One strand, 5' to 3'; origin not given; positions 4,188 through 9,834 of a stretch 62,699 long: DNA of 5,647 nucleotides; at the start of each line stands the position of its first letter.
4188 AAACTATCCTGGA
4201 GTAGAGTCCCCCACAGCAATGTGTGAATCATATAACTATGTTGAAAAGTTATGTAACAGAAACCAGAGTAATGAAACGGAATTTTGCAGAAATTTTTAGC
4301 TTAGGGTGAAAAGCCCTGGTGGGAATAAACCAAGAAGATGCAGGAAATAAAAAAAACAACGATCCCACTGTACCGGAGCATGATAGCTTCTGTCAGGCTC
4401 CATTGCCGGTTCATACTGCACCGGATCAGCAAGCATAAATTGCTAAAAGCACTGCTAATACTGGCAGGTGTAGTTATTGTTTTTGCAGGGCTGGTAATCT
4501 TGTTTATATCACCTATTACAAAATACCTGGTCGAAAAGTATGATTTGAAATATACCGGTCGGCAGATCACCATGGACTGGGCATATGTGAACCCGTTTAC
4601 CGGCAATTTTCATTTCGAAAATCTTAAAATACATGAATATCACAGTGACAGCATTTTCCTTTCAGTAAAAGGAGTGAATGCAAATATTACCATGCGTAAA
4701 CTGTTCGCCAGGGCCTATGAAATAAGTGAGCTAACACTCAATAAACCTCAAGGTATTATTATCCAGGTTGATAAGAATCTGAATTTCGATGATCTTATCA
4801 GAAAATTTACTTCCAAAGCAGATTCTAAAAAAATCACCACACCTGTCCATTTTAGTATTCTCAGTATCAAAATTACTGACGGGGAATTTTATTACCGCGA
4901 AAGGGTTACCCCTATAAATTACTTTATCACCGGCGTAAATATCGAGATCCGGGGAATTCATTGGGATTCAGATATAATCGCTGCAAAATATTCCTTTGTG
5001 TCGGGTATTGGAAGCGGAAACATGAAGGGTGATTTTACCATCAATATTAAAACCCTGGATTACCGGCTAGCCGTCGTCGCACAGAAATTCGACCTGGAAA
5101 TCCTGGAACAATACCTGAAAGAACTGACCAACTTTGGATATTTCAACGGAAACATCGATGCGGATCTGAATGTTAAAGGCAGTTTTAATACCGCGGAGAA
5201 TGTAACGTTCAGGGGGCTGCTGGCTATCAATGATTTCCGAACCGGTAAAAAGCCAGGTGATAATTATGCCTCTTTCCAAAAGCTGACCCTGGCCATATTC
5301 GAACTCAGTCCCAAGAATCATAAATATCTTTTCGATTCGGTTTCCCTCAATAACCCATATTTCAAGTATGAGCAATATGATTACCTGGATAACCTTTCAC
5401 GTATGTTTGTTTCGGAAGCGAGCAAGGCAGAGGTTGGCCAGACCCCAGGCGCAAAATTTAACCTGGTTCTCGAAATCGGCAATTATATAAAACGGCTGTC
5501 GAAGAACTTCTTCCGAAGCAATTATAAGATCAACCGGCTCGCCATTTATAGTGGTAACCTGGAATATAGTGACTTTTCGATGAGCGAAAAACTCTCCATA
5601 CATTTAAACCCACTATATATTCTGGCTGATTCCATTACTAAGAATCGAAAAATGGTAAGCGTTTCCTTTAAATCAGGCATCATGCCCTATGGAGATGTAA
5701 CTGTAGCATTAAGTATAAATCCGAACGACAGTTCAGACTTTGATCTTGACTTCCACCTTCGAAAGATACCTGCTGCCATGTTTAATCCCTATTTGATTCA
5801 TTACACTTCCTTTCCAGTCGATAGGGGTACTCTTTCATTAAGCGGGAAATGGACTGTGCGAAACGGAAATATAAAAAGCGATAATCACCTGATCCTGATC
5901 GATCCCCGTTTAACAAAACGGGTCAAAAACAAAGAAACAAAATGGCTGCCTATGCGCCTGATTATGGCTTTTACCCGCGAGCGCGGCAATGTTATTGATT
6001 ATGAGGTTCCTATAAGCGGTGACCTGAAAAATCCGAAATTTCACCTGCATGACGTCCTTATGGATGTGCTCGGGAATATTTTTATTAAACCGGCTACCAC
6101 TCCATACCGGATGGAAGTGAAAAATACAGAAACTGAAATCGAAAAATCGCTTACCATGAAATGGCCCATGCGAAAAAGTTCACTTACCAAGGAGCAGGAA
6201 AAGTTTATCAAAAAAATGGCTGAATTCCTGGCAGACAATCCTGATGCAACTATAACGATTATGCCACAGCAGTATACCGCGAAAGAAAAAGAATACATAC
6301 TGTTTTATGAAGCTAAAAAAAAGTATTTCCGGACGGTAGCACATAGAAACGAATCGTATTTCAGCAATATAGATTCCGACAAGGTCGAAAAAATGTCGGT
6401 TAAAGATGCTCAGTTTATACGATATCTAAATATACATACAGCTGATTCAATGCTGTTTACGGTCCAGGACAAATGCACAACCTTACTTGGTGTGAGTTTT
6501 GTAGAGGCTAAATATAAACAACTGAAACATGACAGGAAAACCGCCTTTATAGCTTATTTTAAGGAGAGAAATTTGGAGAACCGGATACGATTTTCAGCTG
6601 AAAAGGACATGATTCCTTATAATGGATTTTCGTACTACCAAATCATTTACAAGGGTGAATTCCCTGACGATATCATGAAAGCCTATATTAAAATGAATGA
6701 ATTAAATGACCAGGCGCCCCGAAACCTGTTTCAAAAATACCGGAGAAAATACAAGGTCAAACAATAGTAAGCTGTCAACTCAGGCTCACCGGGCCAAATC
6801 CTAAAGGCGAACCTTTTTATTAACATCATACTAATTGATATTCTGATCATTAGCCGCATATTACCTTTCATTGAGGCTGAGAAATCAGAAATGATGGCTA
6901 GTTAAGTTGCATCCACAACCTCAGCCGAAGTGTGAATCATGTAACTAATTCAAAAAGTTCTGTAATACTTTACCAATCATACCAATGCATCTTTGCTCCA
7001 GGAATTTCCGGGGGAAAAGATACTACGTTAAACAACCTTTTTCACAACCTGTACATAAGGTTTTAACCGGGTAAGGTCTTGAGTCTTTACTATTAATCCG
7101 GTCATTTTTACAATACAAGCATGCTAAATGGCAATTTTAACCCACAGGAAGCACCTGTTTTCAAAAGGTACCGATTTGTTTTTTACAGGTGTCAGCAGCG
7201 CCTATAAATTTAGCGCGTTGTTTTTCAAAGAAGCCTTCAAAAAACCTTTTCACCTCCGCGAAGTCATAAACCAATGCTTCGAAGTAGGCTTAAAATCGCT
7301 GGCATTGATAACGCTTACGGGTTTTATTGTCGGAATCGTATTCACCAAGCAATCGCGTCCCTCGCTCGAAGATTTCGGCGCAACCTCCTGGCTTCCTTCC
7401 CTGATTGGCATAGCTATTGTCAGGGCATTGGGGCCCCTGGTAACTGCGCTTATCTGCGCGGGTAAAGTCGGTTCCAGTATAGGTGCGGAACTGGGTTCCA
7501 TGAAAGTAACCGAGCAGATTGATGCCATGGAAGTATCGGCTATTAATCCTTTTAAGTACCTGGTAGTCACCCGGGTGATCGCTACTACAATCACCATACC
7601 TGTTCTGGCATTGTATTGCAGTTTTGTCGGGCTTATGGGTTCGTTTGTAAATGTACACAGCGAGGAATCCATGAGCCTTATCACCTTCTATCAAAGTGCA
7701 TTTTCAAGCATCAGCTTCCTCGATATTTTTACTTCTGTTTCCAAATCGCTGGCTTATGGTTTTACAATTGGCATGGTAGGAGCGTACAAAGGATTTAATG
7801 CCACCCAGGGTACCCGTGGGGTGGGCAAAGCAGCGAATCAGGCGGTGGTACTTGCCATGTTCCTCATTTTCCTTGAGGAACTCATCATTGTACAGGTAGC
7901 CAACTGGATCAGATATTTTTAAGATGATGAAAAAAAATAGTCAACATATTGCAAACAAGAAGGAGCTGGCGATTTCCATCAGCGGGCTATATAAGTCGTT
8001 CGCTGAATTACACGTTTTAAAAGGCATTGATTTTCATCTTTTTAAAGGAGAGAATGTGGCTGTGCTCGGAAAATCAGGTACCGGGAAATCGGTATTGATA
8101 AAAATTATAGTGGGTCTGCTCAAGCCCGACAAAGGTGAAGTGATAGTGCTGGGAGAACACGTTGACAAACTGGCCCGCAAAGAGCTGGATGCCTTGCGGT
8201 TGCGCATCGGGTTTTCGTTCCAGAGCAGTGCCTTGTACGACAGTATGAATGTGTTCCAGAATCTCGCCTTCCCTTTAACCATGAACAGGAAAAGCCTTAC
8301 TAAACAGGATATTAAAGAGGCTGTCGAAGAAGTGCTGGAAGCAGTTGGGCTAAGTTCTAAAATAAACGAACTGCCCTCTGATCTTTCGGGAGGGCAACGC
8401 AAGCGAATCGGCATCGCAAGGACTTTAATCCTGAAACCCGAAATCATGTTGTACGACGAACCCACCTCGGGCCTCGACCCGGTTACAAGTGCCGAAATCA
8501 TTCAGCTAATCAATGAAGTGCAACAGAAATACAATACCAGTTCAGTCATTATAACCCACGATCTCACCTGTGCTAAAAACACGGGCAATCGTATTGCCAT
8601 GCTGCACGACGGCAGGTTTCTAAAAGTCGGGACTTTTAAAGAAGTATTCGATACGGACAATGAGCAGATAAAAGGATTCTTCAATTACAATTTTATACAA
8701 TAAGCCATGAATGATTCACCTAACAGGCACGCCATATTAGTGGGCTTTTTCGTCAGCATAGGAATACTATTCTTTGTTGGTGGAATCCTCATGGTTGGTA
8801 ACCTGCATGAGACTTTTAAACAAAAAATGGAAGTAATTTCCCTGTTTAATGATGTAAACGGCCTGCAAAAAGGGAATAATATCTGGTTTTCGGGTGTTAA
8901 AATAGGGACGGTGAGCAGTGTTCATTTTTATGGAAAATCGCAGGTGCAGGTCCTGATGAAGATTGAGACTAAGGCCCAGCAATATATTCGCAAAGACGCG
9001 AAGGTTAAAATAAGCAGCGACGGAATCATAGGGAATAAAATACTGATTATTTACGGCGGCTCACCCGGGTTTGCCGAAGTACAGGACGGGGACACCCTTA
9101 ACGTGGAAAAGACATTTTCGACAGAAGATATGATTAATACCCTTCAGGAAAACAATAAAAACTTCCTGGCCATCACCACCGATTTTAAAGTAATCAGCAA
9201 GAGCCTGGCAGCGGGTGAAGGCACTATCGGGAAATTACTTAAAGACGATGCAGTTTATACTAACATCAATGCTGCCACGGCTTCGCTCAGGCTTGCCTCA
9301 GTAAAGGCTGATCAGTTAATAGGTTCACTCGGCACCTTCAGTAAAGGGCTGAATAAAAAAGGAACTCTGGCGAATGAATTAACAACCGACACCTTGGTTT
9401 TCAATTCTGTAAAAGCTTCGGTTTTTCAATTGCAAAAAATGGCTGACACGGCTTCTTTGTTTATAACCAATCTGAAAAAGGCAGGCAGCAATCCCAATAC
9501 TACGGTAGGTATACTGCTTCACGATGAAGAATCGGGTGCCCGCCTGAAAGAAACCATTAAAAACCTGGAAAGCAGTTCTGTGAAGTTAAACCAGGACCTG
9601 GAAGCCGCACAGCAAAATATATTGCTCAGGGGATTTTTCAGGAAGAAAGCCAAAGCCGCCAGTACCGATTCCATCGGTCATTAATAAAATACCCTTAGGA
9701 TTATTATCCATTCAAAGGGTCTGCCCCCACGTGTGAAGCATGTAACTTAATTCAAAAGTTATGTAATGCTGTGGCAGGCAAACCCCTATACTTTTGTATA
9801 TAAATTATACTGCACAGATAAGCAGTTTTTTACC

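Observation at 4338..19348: Unusually dense envelope-lipid island: AsmA/DUF748-like gene, two tandem MlaEFD sets, Omp85-like OMP, DUF3943, PAP2, next to a PlsC/lipid-kinase/HAD operon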

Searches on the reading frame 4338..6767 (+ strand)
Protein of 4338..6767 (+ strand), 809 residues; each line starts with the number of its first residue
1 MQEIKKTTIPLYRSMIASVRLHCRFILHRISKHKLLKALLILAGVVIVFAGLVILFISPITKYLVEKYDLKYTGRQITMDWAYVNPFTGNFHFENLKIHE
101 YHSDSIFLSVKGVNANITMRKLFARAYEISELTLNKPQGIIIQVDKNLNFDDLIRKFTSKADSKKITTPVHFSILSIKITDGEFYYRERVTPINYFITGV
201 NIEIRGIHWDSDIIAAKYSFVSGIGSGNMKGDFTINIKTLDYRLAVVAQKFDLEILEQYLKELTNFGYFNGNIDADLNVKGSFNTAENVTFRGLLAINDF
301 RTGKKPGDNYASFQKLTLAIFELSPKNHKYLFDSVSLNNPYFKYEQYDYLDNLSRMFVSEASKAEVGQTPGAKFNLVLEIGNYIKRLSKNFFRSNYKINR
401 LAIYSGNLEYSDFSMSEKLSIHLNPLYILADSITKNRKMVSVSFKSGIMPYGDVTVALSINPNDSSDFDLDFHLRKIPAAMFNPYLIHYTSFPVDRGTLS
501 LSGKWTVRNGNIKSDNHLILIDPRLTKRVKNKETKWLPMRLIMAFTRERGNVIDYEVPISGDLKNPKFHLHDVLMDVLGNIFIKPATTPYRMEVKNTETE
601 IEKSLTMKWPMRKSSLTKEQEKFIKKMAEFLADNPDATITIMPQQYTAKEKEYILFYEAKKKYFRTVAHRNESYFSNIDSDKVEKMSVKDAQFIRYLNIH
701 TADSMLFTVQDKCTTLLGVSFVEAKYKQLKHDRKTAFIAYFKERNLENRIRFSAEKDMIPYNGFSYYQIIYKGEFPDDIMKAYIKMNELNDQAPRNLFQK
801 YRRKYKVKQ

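Call 3: search_protein_families(library=pfam, proteins=[window:4338-6767:+], max_evalue=0.01)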
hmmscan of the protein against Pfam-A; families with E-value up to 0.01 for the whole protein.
window:4338-6767:+ (809 aa): 2 families
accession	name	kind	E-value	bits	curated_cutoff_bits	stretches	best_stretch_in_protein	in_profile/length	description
PF05359.17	DUF748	-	1.8e-74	251.9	50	2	192-698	477-969/1037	Domain of Unknown Function (DUF748)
PF05170.20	AsmA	-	0.00083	18.7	29.8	0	38-188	13-173/607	AsmA family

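Call 7: search_protein_families(library=ncbifam, proteins=[window:4338-6767:+], max_evalue=0.01)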
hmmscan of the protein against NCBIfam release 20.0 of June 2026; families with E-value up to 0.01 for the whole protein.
window:4338-6767:+ (809 aa): 0 families

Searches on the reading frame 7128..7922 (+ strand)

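Call 3: search_protein_families(library=pfam, proteins=[window:7128-7922:+], max_evalue=0.01)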
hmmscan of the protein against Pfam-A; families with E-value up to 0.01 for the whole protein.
window:7128-7922:+ (264 aa): 1 family
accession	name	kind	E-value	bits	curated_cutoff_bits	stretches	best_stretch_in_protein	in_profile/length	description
PF02405.21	MlaE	-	2.8e-67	226.9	22.5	1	47-256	2-211/212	Permease MlaE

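Call 7: search_protein_families(library=ncbifam, proteins=[window:7128-7922:+], max_evalue=0.01)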
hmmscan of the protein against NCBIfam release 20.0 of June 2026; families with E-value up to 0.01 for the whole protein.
window:7128-7922:+ (264 aa): 2 families
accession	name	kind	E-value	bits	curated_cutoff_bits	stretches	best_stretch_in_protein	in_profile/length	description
TIGR00056.1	TIGR00056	subfamily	9.8e-58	195.8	212.2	1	22-255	17-253/260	MlaE family lipid ABC transporter permease subunit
NF033619.1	perm_MlaE_1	exception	1.4e-47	162.4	315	1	29-254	23-247/253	lipid asymmetry maintenance ABC transporter permease subunit MlaE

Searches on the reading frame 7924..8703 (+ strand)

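Call 3: search_protein_families(library=pfam, proteins=[window:7924-8703:+], max_evalue=0.01)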
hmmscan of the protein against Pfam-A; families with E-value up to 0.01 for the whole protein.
window:7924-8703:+ (259 aa): 5 families
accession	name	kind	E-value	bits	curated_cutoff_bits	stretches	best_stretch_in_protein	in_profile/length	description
PF00005.33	ABC_tran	-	1.9e-32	113.2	25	1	32-182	1-137/137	ABC transporter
PF01935.23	DUF87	-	3.2e-06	27.9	23.2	1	45-209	26-199/220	Helicase HerA, central domain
PF13304.12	AAA_21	-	4.5e-06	27.4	27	1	137-211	221-296/304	AAA domain, putative AbiEii toxin, Type IV TA system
PF01695.23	IstB_IS21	-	0.00032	20.7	24.1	0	165-217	148-197/238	IstB-like ATP binding protein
PF13555.12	AAA_29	-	0.0076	16.4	27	0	40-70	20-50/61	P-loop containing region of AAA domain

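Call 7: search_protein_families(library=ncbifam, proteins=[window:7924-8703:+], max_evalue=0.01)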
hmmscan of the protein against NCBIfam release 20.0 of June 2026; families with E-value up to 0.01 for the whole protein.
window:7924-8703:+ (259 aa): 192 families (the best 25 are shown)
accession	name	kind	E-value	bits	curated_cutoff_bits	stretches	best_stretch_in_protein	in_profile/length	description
TIGR02211.1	LolD_lipo_ex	equivalog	2.9e-52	177.3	307.75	1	27-231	16-218/221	lipoprotein-releasing ABC transporter ATP-binding protein LolD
TIGR02673.1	FtsE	equivalog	4.2e-52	176.9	264.85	1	19-231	4-214/214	cell division ATP-binding protein FtsE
TIGR02314.1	ABC_MetN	equivalog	5.4e-51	173.6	499.7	1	23-248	12-235/343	methionine ABC transporter ATP-binding protein MetN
NF040933.2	ABC_arch_GlcV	equivalog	2.6e-50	171.3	450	1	17-245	3-233/357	glucose ABC transporter ATP-binding protein GlcV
NF040840.2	tungstate_WtpC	equivalog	2.9e-50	171.5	440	1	17-252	2-230/347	tungstate ABC transporter ATP-binding protein WtpC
TIGR00968.1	3a0106s01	subfamily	3.4e-50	170.8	342.75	1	17-247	1-224/237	sulfate ABC transporter ATP-binding protein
TIGR04521.1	ECF_ATPase_2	equivalog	2.1e-49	168.1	330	1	27-246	16-237/279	energy-coupling factor transporter ATPase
TIGR03265.1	PhnT2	equivalog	4.5e-48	164.3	457.7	1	16-246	4-227/353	putative 2-aminoethylphosphonate ABC transporter ATP-binding protein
TIGR01186.1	proV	subfamily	6.2e-48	163.7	326.6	1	32-254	9-231/363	betaine/proline/choline family ABC transporter ATP-binding protein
TIGR02769.1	nickel_nikE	equivalog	7.2e-48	163.3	332.55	1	20-234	15-231/265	nickel import ATP-binding protein NikE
TIGR02982.1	heterocyst_DevA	subfamily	1.3e-47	162.3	295.8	1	29-231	18-218/220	ABC exporter ATP-binding subunit, DevA family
NF011659.0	PRK15079.1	equivalog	3.3e-47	160.8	540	1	23-245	31-256/334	murein tripeptide/oligopeptide ABC transporter ATP binding protein OppF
NF007027.0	PRK09493.1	equivalog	8e-47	159.6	379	1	20-252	5-235/240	glutamine ABC transporter ATP-binding protein GlnQ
NF006987.0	PRK09452.1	equivalog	1.6e-46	158.7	482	1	6-246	7-240/378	spermidine/putrescine ABC transporter ATP-binding protein PotA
NF007739.0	PRK10419.1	subfamily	7.1e-46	156.9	354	1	20-233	16-231/268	nickel ABC transporter ATP-binding protein NikE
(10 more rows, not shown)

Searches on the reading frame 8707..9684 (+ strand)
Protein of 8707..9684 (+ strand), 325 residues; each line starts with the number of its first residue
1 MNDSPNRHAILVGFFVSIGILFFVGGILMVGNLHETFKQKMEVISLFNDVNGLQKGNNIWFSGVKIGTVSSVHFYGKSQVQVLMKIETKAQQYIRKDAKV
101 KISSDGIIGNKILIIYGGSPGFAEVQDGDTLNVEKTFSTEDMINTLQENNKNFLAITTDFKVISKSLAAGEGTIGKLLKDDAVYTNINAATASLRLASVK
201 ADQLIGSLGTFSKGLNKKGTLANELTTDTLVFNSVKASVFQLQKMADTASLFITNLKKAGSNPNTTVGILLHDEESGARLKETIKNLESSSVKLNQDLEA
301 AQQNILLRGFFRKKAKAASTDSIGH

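Call 3: search_protein_families(library=pfam, proteins=[window:8707-9684:+], max_evalue=0.01)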
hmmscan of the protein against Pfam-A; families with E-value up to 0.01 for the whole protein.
window:8707-9684:+ (325 aa): 1 family
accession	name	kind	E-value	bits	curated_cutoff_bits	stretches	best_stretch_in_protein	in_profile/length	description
PF02470.25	MlaD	-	5.6e-15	55.8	25.1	1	43-113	5-76/81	MlaD protein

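Call 7: search_protein_families(library=ncbifam, proteins=[window:8707-9684:+], max_evalue=0.01)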
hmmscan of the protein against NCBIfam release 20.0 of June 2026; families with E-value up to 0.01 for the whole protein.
window:8707-9684:+ (325 aa): 4 families
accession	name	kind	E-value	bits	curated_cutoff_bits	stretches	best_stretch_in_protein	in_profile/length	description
TIGR04430.1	OM_asym_MlaD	equivalog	6.7e-19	68.1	135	1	9-144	6-141/146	outer membrane lipid asymmetry maintenance protein MlaD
TIGR00996.1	Mtu_fam_mce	paralog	3e-14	52.9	140.5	1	14-260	4-229/291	MCE family protein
NF008070.2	PRK10807.1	equivalog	2.5e-05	23.2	525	1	35-82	274-322/542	intermembrane transport protein PqiB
NF047463.1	CllEntPrLepto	equivalog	0.0011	18.5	400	0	148-191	173-216/250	mammalian cell entry protein Mce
